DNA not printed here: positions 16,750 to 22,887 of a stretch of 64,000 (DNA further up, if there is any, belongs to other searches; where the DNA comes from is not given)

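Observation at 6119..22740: Two orphan giant TpsA-like exoproteins with FG-GAP propeller repeats and a shared unusual C-terminus, with no TpsB partner in the window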

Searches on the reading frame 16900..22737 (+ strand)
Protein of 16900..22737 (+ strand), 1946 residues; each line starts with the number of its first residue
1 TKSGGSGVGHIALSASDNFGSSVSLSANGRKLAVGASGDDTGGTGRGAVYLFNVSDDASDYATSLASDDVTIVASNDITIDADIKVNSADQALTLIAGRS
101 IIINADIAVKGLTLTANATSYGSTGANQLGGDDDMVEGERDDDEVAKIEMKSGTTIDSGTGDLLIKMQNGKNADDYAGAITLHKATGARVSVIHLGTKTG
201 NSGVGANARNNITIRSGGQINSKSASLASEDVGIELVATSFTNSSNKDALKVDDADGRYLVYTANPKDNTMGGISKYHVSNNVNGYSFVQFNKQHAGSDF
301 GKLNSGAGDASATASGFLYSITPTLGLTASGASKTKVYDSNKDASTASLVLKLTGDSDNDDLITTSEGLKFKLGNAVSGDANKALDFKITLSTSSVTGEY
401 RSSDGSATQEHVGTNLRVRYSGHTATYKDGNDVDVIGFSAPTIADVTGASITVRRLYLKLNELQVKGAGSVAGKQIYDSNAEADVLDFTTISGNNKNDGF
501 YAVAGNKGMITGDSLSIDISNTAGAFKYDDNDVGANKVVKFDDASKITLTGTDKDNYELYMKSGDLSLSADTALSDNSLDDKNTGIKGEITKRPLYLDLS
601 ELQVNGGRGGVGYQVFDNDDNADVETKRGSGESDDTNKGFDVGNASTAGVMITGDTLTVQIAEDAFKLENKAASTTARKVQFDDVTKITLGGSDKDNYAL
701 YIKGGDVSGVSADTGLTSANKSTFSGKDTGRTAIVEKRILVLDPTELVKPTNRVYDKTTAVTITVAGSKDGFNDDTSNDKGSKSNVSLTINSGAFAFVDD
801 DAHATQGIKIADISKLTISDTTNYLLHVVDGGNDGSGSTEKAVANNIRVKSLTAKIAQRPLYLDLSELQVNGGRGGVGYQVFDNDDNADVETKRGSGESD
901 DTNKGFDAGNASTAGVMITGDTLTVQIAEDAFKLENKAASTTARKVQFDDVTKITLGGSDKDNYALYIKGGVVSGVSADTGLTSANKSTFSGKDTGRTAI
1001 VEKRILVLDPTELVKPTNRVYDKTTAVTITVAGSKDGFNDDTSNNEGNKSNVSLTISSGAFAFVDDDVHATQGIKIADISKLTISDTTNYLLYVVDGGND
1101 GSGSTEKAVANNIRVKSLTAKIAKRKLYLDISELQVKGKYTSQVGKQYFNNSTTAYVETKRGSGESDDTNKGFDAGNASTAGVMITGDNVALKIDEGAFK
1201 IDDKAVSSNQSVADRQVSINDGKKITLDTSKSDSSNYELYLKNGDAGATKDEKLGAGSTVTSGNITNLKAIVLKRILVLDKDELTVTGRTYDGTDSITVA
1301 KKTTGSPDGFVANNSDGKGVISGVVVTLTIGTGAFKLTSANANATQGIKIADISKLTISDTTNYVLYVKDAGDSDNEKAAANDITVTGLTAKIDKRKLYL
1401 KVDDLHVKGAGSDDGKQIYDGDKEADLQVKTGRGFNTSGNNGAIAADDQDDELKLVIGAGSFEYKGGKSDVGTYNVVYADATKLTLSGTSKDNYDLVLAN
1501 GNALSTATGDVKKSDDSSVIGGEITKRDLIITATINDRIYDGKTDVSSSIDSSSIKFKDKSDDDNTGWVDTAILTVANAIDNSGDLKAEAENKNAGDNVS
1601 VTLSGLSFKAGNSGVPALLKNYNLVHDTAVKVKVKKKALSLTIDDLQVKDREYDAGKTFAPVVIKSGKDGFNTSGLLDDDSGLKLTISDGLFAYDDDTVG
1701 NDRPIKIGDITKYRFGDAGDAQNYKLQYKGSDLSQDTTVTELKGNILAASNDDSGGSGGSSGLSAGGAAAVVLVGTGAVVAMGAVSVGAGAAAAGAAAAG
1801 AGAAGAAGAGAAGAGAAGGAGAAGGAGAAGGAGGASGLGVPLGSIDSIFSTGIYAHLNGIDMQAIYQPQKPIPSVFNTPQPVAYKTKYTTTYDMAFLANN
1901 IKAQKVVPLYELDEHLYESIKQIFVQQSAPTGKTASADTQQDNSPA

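Call 66: search_solved_structures(query=window:16900-22737:+, max_evalue=0.01)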
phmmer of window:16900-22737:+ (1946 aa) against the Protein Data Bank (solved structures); distinct sequences matched with E-value up to 0.01: 1.
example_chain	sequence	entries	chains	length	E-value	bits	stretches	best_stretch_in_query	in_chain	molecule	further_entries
8glv_Dp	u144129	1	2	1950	0.0068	17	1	1786-1879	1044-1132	FAP43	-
